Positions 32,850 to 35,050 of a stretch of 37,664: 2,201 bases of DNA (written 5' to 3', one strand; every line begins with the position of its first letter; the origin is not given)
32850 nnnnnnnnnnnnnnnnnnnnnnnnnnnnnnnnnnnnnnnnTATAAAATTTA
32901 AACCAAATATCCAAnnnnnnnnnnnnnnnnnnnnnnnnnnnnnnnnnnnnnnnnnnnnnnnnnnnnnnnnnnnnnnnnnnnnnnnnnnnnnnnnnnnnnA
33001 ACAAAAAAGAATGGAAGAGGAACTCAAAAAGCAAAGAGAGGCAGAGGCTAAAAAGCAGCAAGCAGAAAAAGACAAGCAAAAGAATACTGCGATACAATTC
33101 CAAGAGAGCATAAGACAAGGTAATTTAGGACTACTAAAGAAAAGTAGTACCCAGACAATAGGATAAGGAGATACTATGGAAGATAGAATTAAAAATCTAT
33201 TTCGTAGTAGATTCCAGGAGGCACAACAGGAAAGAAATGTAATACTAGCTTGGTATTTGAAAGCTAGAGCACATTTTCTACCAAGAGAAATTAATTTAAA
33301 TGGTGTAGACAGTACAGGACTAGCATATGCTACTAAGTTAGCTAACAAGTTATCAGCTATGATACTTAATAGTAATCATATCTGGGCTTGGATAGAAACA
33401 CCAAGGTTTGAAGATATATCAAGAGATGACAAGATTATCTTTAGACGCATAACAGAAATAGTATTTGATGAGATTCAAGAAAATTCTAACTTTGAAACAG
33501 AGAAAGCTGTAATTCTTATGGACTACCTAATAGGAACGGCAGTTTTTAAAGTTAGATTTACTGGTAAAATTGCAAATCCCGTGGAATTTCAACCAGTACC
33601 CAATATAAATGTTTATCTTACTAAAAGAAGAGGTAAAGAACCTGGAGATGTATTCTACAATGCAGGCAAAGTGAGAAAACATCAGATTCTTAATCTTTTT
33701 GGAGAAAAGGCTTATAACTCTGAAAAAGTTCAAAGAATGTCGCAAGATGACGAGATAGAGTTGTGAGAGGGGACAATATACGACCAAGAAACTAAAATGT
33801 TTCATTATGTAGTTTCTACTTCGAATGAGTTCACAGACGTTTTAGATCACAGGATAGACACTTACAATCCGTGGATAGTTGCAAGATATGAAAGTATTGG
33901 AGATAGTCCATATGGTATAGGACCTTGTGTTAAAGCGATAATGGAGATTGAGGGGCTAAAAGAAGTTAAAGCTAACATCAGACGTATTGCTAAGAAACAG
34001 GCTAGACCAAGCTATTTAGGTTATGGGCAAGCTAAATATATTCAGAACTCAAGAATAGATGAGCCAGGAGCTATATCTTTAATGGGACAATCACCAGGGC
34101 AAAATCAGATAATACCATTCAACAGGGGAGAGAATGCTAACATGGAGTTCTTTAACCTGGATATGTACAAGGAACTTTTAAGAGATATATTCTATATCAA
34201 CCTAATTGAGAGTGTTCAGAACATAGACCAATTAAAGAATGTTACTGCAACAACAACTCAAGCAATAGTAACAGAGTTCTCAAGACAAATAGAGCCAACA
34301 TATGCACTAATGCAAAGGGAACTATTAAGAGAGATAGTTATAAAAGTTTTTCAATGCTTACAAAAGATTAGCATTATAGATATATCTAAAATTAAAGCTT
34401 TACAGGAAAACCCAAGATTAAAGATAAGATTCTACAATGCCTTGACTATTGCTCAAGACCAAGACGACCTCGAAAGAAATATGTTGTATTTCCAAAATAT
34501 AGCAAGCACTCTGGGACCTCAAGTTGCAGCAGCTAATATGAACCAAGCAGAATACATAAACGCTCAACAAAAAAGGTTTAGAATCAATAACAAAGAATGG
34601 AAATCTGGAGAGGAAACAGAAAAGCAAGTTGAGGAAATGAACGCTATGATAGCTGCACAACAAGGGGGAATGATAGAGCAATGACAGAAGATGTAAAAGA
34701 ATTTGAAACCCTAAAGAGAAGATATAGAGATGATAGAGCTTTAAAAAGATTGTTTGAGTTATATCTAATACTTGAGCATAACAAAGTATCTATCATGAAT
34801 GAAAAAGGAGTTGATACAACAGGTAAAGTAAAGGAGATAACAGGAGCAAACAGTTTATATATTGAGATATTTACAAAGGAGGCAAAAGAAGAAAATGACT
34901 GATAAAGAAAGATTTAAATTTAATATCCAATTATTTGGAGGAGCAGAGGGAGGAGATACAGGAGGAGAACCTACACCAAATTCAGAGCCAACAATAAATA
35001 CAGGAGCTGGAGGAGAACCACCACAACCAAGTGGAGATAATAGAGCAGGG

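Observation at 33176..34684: Portal gene interrupted by a single in-frame TGA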

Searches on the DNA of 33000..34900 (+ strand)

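Call 6: search_dna_similar(query=window:33000-34900:+, collection=phages, mode=distant, max_rows=30)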
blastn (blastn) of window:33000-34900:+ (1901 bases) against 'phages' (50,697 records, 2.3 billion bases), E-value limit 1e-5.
No match.
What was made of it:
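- Tried and rejected: blastn against GenBank phages found nothing (call 6).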

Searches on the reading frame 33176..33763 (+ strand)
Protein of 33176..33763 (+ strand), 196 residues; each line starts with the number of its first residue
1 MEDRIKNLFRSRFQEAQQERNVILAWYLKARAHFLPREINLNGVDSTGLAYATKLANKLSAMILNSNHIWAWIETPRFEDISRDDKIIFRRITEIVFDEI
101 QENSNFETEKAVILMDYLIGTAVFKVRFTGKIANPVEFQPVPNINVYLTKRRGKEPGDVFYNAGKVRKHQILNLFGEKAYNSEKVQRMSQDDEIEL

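Call 7: search_protein_families(library=pfam, proteins=[window:33176-33763:+], max_evalue=0.01)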
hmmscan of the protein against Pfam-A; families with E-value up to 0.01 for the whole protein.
window:33176-33763:+ (196 aa): 1 family
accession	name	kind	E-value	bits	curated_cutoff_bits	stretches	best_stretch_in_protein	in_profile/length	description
PF12236.14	Head-tail_con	-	3.3e-07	29.5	27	1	9-193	4-198/489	Bacteriophage head to tail connecting protein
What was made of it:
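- Both halves collinear on PF12236 (call 7).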

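Call 13: list_cluster_members(proteins=[P0006, window:33176-33763:+, P0001])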
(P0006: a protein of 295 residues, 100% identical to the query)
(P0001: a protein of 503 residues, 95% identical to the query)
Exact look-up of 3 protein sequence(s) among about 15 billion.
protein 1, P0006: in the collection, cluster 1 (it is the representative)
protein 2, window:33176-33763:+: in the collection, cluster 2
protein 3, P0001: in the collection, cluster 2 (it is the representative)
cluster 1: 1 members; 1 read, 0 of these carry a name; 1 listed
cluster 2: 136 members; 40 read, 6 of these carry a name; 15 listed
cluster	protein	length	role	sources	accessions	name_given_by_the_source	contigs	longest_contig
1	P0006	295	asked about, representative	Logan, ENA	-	-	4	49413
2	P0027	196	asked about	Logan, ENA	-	-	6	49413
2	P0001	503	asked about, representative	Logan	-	-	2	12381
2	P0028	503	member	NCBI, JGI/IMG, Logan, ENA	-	hypothetical protein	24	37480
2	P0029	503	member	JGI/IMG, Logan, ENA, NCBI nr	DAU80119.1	hypothetical protein | MAG TPA: head to tail connecting protein [Caudoviricetes sp.]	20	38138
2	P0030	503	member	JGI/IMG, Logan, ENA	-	hypothetical protein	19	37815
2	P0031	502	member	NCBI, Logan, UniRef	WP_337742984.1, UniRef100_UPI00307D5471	portal protein [Fusobacterium gonidiaformans] | portal protein n=1 Tax=Fusobacterium gonidiaformans TaxID=849 RepID=UPI00307D5471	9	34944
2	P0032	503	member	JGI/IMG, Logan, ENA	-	hypothetical protein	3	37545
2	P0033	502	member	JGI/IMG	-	hypothetical protein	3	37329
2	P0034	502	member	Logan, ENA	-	-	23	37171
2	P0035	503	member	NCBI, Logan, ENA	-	-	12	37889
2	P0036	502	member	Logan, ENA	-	-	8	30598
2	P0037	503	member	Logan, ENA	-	-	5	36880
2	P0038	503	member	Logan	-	-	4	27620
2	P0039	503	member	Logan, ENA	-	-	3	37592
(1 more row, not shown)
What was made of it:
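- The host and its termination efficiency are unknown; the Fusobacterium link rests on one NCBI record name for a relative (call 13).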

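Call 14: find_encoding_contigs(protein=P0027, flank=10000, max_places=10)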
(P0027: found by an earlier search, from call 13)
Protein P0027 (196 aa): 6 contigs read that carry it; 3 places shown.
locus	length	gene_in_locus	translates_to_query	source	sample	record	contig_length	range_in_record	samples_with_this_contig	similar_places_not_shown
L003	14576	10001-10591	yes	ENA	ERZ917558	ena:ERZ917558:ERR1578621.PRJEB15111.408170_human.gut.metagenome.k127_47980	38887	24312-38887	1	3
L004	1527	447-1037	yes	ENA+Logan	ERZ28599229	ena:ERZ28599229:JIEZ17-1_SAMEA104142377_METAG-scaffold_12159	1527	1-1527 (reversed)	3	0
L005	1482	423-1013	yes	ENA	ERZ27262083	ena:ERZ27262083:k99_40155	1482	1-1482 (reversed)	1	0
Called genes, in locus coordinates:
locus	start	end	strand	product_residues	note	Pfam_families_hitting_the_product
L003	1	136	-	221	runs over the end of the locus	-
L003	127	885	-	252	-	PF00142:Fer4_NifH (faint), PF01656:CbiA, PF09140:MipZ (weak), PF13614:AAA_31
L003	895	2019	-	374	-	PF01051:Rep3_N, PF21205:Rep3_C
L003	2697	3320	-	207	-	PF06378:SSAP_Sak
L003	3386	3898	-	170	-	PF05565:Sipho_Gp157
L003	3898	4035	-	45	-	-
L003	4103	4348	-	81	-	-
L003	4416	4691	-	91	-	-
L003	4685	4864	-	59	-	-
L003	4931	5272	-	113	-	-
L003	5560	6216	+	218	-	PF12844:HTH_19 (weak), PF00717:Peptidase_S24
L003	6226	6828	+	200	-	-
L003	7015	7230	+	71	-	-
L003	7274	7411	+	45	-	-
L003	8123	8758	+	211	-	-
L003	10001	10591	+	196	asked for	PF12236:Head-tail_con (weak)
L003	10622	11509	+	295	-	PF12236:Head-tail_con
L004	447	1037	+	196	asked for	PF12236:Head-tail_con (weak)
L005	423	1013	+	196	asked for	PF12236:Head-tail_con (weak)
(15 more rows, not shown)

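Call 19: find_encoding_contigs(protein=P0036, flank=10000, max_places=4)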
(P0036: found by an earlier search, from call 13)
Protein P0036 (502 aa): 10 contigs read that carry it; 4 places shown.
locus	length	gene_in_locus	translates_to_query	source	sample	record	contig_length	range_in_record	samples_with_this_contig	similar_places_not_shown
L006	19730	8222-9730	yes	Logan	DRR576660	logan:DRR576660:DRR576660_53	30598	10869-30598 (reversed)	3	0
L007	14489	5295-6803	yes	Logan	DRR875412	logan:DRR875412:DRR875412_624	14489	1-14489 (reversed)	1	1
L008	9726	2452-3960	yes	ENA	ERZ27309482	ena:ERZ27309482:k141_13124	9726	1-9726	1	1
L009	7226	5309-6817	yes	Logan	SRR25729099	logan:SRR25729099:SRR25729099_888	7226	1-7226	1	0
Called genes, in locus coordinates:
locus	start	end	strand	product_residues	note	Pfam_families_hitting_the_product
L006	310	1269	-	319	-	-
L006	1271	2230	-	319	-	PF09588:YqaJ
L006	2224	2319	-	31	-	-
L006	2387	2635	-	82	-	-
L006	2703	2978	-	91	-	-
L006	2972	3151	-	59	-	-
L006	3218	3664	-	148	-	PF00226:DnaJ (weak)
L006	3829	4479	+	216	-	PF01381:HTH_3, PF12844:HTH_19 (weak), PF13560:HTH_31 (weak), PF00717:Peptidase_S24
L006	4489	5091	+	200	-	-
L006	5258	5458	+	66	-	PF01381:HTH_3 (faint)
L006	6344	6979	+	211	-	-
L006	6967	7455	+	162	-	-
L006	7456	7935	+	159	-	-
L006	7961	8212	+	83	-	-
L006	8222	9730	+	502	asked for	PF12236:Head-tail_con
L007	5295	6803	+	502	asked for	PF12236:Head-tail_con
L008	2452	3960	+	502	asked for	PF12236:Head-tail_con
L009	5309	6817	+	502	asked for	PF12236:Head-tail_con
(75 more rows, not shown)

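Call 20: find_encoding_contigs(protein=P0031, flank=10000, max_places=4)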
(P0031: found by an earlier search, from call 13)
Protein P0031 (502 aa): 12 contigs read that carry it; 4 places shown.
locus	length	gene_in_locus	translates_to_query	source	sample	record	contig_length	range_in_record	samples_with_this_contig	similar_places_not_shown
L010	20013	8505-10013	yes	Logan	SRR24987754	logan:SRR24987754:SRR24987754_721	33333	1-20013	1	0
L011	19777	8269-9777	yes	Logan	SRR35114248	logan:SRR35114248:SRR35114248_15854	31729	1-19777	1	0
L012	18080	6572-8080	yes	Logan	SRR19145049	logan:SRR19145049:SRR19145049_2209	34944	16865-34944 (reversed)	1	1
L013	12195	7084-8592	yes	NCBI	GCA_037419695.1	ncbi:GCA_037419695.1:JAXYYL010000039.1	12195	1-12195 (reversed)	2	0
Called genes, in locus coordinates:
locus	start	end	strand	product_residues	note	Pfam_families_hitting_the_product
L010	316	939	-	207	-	PF06378:SSAP_Sak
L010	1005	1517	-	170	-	PF05565:Sipho_Gp157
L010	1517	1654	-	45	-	-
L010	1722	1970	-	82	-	-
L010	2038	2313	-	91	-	-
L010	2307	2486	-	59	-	-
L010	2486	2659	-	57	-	-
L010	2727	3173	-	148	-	PF00226:DnaJ (weak)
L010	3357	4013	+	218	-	PF12844:HTH_19 (weak), PF00717:Peptidase_S24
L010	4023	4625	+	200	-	-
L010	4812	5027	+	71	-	-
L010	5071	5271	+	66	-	-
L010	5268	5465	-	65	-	-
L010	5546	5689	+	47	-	-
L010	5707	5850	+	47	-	-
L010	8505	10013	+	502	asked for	PF12236:Head-tail_con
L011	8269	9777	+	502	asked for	PF12236:Head-tail_con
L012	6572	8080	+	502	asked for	PF12236:Head-tail_con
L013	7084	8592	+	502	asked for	PF12236:Head-tail_con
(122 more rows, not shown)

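Call 25: find_related_loci(query=P0036, collection=genome_contigs, flank=10000)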
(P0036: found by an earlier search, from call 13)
Query P0036 (502 aa) in genome_contigs; peptide patterns used: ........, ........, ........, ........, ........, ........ (x = any residue, [..] = any of these).
79 stretches matched a pattern, but none encodes a relative of the query by tblastn (E <= 1e-3).

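Call 26: search_dna_similar(query=P0036, collection=plasmids, mode=protein, max_rows=20)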
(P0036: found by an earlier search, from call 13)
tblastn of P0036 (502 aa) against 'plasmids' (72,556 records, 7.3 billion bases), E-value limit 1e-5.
Records with a match: 1; places in all: 1; records where one place covers at least 80% of the query: 0.
Best place of each record, by identity: <60% 1.
By first word of the organism name: Legionella 1.
By predicted mobility (MOB-suite, as given by PLSDB): non-mobilizable 1.
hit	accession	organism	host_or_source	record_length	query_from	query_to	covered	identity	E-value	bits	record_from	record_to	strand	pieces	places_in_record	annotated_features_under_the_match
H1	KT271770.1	Legionella pneumophila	water facility during outbreak of ...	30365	97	483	77%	23.1%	3e-13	80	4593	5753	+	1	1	hypothetical protein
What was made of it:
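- Tried and rejected: PLSDB gave only a 23%-identical Legionella plasmid hit (call 26).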

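Call 27: search_dna_similar(query=P0036, collection=phages, mode=protein, max_rows=20)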
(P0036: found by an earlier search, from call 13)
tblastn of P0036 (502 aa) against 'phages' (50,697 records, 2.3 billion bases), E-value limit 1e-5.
Records with a match: 9; places in all: 9; records where one place covers at least 80% of the query: 3.
Best place of each record, by identity: <60% 9.
By first word of the organism name: Vibrio 4; Pelagibacter 3; Methylophilales 1; Fusobacterium 1.
By host as written in the record: - 2; Candidadtus Pelagibacter sp. HTCC1062 1; Methylophilales bacterium FZCC2181 1; Vibrio coralliilyticus strain P1 LMG23696 1; Candidatus Pelagibacter sp. HTCC1062 1; Candidatus Pelagibacter sp. FZCC0015 1; Fusobacterium nucleatum 1; Vibrio lentus 1.
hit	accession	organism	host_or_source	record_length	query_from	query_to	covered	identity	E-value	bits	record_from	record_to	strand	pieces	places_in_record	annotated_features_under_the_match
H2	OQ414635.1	Pelagibacter phage EXVC031P Hodr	Candidadtus Pelagibacter sp. HTCC1062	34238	45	479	87%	23.4%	3e-7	59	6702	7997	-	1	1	hypothetical protein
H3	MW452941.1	Methylophilales phage MEP301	Methylophilales bacterium FZCC2181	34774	45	449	81%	25.0%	1e-17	93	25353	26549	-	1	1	head-tail connector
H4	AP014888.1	Vibrio phage CKB-S2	Vibrio coralliilyticus strain P1 ...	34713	8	447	88%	22.7%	1e-6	57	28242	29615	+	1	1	head-tail connector protein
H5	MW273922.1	Pelagibacter phage HTVC034P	Candidatus Pelagibacter sp. HTCC1062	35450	45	395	70%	22.8%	1e-5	54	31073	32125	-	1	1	head-tail connector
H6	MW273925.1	Pelagibacter phage HTVC203P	Candidatus Pelagibacter sp. FZCC0015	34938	45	395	70%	21.3%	8e-6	55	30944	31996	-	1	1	head-tail connector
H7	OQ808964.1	Fusobacterium phage vB_FnuS_FNU4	Fusobacterium nucleatum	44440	102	384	56%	23.7%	7e-8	61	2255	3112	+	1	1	putative portal protein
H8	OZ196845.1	Vibrio phage PG9A-2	Seawater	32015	8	268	52%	22.6%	4e-6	56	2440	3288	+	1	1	head-tail adaptor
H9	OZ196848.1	Vibrio phage PG9A-1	Seawater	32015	8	268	52%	22.6%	4e-6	56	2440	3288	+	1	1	head-tail adaptor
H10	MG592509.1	Vibrio phage 1.138.O._10N.261.48.A1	Vibrio lentus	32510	8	268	52%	22.6%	8e-6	55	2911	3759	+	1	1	head-to-tail joining protein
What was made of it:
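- Closest known: Phage-plasmids. Different: There is no nucleotide or close protein match to any record in the phage or plasmid collections searched (calls 6, 26, 27).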

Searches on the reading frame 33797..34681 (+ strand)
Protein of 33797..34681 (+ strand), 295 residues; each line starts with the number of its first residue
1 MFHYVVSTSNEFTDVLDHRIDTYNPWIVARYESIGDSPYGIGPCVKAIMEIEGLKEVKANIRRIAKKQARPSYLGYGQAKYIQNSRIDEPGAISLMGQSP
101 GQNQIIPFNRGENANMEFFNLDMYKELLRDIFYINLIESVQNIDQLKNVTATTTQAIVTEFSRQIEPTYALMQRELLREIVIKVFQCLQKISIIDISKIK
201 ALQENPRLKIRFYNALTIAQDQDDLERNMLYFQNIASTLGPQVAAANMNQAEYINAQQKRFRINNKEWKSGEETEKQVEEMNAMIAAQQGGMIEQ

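Call 7: search_protein_families(library=pfam, proteins=[window:33797-34681:+], max_evalue=0.01)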
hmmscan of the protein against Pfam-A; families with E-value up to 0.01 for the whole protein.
window:33797-34681:+ (295 aa): 1 family
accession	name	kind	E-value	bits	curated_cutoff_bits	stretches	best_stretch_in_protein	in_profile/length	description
PF12236.14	Head-tail_con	-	4.9e-18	65.3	27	1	24-254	249-475/489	Bacteriophage head to tail connecting protein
